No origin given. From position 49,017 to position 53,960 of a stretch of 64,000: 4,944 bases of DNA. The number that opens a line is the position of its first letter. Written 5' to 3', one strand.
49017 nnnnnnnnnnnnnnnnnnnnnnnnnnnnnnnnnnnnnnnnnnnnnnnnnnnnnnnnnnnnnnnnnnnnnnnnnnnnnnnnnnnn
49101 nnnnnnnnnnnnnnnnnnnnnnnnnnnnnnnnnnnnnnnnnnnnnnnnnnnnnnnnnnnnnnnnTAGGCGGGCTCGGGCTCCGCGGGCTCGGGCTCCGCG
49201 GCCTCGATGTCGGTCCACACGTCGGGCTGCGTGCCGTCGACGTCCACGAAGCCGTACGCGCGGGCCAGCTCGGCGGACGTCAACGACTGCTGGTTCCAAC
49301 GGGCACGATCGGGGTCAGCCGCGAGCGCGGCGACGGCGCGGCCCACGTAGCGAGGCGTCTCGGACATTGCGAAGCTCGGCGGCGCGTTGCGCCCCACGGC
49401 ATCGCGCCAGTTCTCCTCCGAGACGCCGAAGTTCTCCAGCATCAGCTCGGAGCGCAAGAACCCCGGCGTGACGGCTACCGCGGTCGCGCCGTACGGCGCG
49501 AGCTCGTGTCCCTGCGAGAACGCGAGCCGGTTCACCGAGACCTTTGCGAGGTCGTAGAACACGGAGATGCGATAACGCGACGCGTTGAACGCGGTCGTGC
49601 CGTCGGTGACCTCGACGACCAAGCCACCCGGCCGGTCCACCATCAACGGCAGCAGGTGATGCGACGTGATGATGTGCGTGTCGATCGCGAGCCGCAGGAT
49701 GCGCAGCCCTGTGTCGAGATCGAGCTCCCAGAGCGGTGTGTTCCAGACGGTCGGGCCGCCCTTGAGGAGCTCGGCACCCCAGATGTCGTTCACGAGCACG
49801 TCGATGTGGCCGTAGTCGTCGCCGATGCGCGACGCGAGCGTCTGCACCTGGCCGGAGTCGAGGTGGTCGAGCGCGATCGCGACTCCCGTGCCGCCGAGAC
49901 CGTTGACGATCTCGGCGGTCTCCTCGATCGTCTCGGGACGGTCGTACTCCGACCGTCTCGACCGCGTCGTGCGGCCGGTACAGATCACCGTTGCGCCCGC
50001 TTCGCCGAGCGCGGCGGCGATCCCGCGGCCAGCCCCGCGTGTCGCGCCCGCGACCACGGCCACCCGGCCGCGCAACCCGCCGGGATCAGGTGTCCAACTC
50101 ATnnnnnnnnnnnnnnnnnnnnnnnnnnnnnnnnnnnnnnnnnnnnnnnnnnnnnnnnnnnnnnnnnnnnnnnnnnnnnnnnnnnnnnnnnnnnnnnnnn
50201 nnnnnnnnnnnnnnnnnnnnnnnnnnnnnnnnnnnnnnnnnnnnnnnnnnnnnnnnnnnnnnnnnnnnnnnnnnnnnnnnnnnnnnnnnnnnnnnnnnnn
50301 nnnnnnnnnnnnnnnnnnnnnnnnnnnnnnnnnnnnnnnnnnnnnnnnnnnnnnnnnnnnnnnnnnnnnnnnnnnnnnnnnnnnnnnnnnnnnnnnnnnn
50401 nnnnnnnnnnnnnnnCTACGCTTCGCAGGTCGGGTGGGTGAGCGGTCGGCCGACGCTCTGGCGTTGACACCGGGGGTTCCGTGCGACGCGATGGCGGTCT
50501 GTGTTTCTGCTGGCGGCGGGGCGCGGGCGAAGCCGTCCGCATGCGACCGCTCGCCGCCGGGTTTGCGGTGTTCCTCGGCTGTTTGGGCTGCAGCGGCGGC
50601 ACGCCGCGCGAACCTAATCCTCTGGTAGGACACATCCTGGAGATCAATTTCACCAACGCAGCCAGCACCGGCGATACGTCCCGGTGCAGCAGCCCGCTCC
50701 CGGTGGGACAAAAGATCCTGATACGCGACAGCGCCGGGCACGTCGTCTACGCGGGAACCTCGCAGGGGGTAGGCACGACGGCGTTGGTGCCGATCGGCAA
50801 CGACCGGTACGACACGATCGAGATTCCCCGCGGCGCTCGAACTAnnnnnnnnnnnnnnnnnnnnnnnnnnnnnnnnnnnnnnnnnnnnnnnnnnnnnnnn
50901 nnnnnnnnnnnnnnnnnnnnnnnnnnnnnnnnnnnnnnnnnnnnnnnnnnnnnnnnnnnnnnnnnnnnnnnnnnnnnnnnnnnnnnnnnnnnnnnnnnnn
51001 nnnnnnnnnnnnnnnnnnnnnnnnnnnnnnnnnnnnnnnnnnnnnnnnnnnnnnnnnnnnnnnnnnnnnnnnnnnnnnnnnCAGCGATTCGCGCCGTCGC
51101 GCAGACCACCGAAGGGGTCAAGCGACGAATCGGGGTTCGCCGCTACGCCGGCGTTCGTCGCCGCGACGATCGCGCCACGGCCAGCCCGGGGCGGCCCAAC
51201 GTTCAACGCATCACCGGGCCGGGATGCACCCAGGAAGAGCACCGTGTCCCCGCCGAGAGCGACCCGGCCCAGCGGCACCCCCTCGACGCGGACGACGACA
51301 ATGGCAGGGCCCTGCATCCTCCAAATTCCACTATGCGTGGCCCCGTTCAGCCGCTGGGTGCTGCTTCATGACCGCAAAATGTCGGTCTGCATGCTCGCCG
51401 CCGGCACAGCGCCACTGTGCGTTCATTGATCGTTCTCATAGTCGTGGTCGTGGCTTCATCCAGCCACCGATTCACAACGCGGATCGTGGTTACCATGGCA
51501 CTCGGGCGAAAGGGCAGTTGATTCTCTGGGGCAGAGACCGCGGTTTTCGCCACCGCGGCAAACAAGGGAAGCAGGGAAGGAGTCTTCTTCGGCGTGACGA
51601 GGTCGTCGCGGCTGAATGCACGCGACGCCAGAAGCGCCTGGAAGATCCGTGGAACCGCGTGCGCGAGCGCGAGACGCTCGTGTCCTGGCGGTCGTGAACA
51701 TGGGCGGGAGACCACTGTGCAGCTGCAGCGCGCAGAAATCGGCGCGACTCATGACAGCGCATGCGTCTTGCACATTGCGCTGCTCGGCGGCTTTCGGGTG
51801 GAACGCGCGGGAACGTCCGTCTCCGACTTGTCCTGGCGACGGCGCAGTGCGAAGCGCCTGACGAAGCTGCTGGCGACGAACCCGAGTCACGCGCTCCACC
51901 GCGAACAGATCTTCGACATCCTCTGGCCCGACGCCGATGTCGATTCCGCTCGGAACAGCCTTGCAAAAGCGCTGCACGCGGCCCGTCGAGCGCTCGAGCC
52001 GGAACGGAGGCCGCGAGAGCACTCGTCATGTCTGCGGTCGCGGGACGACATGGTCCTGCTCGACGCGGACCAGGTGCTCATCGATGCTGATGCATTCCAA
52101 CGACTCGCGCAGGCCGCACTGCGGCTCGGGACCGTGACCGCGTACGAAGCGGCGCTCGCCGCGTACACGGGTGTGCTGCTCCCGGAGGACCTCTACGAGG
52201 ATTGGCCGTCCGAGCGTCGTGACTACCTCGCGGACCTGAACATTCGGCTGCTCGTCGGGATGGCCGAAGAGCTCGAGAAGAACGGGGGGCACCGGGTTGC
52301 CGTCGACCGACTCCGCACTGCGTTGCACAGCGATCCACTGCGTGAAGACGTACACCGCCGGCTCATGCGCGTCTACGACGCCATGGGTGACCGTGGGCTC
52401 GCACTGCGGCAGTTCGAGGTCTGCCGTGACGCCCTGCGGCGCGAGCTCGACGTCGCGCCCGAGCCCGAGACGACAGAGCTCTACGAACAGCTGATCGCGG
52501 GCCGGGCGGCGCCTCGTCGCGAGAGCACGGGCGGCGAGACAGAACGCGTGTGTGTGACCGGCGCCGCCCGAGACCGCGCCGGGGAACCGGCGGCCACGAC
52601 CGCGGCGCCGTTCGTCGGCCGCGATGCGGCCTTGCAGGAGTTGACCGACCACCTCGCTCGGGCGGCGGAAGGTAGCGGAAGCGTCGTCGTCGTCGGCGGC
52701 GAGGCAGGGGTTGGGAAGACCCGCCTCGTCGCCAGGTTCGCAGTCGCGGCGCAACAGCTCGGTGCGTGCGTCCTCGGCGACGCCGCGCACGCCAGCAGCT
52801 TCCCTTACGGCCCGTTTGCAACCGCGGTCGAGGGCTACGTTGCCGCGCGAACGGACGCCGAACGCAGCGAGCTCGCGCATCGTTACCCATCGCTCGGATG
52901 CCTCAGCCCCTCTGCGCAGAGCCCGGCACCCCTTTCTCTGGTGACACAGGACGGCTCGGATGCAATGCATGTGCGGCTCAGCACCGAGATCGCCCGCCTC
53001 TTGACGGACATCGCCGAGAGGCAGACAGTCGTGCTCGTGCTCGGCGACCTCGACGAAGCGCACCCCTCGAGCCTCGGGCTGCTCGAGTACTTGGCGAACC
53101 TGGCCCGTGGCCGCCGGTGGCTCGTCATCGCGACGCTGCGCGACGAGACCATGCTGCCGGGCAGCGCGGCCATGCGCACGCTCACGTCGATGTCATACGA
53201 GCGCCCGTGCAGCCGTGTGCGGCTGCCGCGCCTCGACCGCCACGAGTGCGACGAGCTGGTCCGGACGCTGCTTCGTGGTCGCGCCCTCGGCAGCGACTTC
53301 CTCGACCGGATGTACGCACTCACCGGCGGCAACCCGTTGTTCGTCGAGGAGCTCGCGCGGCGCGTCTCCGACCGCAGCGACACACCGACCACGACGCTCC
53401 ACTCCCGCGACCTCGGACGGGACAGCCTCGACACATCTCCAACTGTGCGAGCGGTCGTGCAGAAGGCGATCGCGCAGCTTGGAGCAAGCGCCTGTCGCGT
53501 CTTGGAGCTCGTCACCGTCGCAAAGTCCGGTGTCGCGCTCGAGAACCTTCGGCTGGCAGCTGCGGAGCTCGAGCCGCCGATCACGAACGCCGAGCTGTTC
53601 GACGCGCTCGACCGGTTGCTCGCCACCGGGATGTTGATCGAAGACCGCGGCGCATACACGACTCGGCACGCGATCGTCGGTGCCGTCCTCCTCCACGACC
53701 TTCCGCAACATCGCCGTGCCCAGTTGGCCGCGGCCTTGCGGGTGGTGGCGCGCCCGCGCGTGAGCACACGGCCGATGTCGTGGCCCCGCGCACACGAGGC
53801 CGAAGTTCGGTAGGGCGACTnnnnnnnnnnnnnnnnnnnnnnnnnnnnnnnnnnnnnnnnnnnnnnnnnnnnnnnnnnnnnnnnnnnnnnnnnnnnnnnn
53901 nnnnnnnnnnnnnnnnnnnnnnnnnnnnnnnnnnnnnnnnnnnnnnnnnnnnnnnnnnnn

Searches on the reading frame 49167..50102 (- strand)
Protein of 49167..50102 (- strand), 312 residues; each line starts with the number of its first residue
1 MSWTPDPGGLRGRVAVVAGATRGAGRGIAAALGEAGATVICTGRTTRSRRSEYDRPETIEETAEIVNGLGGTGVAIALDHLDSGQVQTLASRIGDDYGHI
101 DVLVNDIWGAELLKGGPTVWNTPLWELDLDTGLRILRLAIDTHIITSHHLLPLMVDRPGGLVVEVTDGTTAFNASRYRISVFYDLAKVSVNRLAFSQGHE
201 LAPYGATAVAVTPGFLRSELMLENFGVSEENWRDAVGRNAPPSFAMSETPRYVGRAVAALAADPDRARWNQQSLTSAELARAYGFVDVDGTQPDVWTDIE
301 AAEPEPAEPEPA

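Call 15: search_protein_families(library=pfam, proteins=[window:49167-50102:-], max_evalue=0.01)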
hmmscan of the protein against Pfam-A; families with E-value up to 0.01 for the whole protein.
window:49167-50102:- (312 aa): 2 families
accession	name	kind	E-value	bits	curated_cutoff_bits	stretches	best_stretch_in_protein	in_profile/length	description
PF00106.31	adh_short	-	7.2e-19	68.5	26.6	1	13-221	1-187/195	short chain dehydrogenase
PF13561.12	adh_short_C2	-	5.3e-16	59.3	27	1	19-263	1-219/236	Enoyl-(Acyl carrier protein) reductase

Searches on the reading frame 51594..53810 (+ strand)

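Call 15: search_protein_families(library=pfam, proteins=[window:51594-53810:+], max_evalue=0.01)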
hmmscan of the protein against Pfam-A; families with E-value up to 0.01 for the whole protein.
window:51594-53810:+ (739 aa): 9 families
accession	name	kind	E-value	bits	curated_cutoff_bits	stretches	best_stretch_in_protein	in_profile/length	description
PF13191.12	AAA_16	-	8.2e-23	82.2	32.6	1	339-511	1-166/167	AAA ATPase domain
PF03704.23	BTAD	-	1.5e-20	74.5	22.1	1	164-300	2-145/146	Bacterial transcriptional activator domain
PF01637.24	ATPase_2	-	0.00011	22.5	33.2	1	340-585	1-223/225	ATPase domain predominantly from Archaea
PF00486.34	Trans_reg_C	-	0.00012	22.6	26.2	1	88-139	12-63/77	Transcriptional regulatory protein, C terminal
PF13401.12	AAA_22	-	0.0014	19.4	27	1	362-505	5-109/130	AAA domain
PF05729.18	NACHT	-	0.002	18.4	26.7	0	364-388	2-26/167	NACHT domain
PF25199.1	nSTAND_NTPase5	-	0.0045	17.2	34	0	346-388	24-68/145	Novel STAND NTPase 5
PF10923.14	BrxC_BrxD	-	0.0081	15.6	22.2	0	340-390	27-77/414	BREX system ATP-binding protein BrxC/D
PF13604.12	AAA_30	-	0.0091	16.2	27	0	356-399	12-55/191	AAA domain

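Call 67: search_protein_families(library=ncbifam, proteins=[window:51594-53810:+], max_evalue=0.00001)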
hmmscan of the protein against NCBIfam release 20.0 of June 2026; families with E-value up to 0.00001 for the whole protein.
window:51594-53810:+ (739 aa): 2 families
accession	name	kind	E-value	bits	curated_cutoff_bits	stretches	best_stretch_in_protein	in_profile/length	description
TIGR03903.1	TOMM_kin_cyc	equivalog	2.2e-21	75.5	705.75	1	466-709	623-852/1267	TOMM system kinase/cyclase fusion protein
NF053617.1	SARPRegAfsRStmc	equivalog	1.7e-09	36.2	1430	1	50-387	20-345/986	SARP-family global regulator AfsR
